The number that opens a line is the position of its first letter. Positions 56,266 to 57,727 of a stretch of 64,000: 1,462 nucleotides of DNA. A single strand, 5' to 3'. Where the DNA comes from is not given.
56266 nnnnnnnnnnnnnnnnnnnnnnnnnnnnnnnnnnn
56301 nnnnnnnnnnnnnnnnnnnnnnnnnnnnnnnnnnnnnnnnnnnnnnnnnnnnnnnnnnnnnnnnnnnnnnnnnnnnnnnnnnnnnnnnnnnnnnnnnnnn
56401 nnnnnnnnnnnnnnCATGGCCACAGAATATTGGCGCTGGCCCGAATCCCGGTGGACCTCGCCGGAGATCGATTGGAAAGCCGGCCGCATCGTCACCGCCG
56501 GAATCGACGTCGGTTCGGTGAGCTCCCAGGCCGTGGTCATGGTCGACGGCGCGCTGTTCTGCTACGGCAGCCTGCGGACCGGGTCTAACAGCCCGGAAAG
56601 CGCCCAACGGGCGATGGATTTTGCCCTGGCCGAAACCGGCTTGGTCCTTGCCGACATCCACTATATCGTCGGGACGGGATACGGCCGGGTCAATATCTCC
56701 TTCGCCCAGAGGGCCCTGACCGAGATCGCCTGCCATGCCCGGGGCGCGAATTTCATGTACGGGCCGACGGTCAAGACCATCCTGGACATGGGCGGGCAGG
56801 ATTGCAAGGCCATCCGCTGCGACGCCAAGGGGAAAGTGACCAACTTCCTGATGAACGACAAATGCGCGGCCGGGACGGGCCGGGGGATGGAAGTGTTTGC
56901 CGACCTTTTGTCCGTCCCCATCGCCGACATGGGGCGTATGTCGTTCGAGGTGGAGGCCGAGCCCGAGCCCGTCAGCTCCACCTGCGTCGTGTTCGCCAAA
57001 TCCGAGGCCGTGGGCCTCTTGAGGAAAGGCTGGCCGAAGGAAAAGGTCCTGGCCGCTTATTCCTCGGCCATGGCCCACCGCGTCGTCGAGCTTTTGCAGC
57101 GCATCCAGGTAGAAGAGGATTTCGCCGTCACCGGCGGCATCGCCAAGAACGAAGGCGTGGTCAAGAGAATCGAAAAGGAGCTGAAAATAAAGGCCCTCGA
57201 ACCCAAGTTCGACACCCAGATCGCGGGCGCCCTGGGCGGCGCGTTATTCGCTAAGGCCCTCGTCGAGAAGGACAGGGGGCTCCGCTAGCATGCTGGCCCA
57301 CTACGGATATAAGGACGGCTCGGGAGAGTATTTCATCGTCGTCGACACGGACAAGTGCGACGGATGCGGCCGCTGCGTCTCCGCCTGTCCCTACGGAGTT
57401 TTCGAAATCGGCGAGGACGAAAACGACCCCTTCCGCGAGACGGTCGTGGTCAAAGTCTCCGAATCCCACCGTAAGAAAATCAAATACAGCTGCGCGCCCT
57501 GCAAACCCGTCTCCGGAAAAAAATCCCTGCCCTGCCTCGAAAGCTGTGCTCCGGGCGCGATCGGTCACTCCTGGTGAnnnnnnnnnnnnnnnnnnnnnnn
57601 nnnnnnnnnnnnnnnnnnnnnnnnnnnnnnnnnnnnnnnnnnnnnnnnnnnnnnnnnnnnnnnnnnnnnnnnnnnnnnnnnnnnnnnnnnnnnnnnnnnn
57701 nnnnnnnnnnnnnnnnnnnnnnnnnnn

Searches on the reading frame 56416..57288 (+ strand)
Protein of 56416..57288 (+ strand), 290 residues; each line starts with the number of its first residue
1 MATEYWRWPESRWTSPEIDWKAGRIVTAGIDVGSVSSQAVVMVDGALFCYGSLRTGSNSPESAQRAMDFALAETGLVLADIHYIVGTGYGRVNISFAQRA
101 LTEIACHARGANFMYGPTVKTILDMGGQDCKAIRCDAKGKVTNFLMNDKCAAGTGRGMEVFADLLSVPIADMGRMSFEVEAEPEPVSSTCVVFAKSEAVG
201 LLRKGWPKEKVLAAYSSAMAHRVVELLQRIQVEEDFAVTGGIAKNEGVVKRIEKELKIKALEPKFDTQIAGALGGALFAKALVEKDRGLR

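Call 6: search_protein_families(library=pfam, proteins=[window:56416-57288:+], max_evalue=0.01)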
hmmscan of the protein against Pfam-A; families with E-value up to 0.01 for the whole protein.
window:56416-57288:+ (290 aa): 1 family
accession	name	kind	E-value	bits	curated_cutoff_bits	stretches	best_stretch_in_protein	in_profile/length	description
PF01869.26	BcrAD_BadFG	-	6.4e-55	187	31.5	1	29-279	2-271/271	BadF/BadG/BcrA/BcrD ATPase family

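Call 7: search_protein_families(library=ncbifam, proteins=[window:56416-57288:+], max_evalue=0.01)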
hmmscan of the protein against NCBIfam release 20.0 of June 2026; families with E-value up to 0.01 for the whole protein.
window:56416-57288:+ (290 aa): 5 families
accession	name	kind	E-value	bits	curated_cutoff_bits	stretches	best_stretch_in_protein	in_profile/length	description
TIGR03192.1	benz_CoA_bzdQ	equivalog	9e-130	432.4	380.2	1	3-285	10-292/293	benzoyl-CoA reductase, bzd-type, subunit Q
TIGR00241.1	CoA_E_activ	domain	1.8e-68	230.8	125.4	1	27-277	2-247/248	acyl-CoA dehydratase activase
TIGR02259.1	benz_CoA_red_A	equivalog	1.7e-42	145.7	578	1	80-274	229-427/432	benzoyl-CoA reductase subunit A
TIGR03286.1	methan_mark_15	hypoth_equivalog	1e-37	130.1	455.75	1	26-280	145-402/404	methanogenesis marker 15 protein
TIGR02261.1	benz_CoA_red_D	equivalog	3.2e-33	115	312.85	1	26-278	2-261/262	benzoyl-CoA reductase subunit D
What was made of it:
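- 56416..57288 (+): bzdQ. TIGR03192, 432 bits against a cut-off of 380.2 (call 7).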

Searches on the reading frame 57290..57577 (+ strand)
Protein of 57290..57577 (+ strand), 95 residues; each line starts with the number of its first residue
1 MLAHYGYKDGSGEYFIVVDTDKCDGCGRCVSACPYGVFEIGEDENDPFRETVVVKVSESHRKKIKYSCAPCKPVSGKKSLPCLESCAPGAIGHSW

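Call 6: search_protein_families(library=pfam, proteins=[window:57290-57577:+], max_evalue=0.01)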
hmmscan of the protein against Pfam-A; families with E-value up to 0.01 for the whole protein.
window:57290-57577:+ (95 aa): 15 families
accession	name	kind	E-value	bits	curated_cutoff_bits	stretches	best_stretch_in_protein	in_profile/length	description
PF12837.12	Fer4_6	-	3.5e-10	39.8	25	1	15-38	1-24/24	4Fe-4S binding domain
PF00037.32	Fer4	-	2.5e-09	37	21.1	1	16-38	1-23/24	4Fe-4S binding domain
PF12797.12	Fer4_2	-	3.1e-07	30.4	24.5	1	16-35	3-22/22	4Fe-4S binding domain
PF12838.12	Fer4_7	-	2.1e-06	28.5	27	1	22-88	1-50/52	4Fe-4S dicluster domain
PF13237.11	Fer4_10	-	3.4e-06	27.3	25.5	1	16-86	2-52/53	4Fe-4S dicluster domain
PF13187.11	Fer4_9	-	3.5e-06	27.4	27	1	22-91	1-52/52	4Fe-4S dicluster domain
PF25160.1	LdpA_Fe-S-bd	-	5e-06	26.6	27.6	1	18-38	23-43/49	LdpA Fe-S cluster-binding domain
PF13459.11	Fer4_15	-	2e-05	25.6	22.4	1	16-49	1-33/66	4Fe-4S single cluster domain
PF12800.12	Fer4_4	-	2.3e-05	24.8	24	1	20-36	1-17/17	4Fe-4S binding domain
PF14697.11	Fer4_21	-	0.00018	22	35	1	15-35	33-53/59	4Fe-4S dicluster domain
PF15913.10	Furin-like_2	-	0.00051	20.7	28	1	13-91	19-94/102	Furin-like repeat, cysteine-rich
PF13484.11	Fer4_16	-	0.00083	20.5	30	1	22-51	1-30/66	4Fe-4S double cluster binding domain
PF12798.12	Fer4_3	-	0.0011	20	27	1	23-36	1-14/15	4Fe-4S binding domain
PF13534.11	Fer4_17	-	0.0011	19.9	22.2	1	22-72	1-50/61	4Fe-4S dicluster domain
PF17179.9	Fer4_22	-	0.0019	19.4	27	1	18-36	76-94/95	4Fe-4S dicluster domain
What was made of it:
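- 57290..57577 (+): Ferredoxin gene ending the bzd gene block. Fer4 families (call 6).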
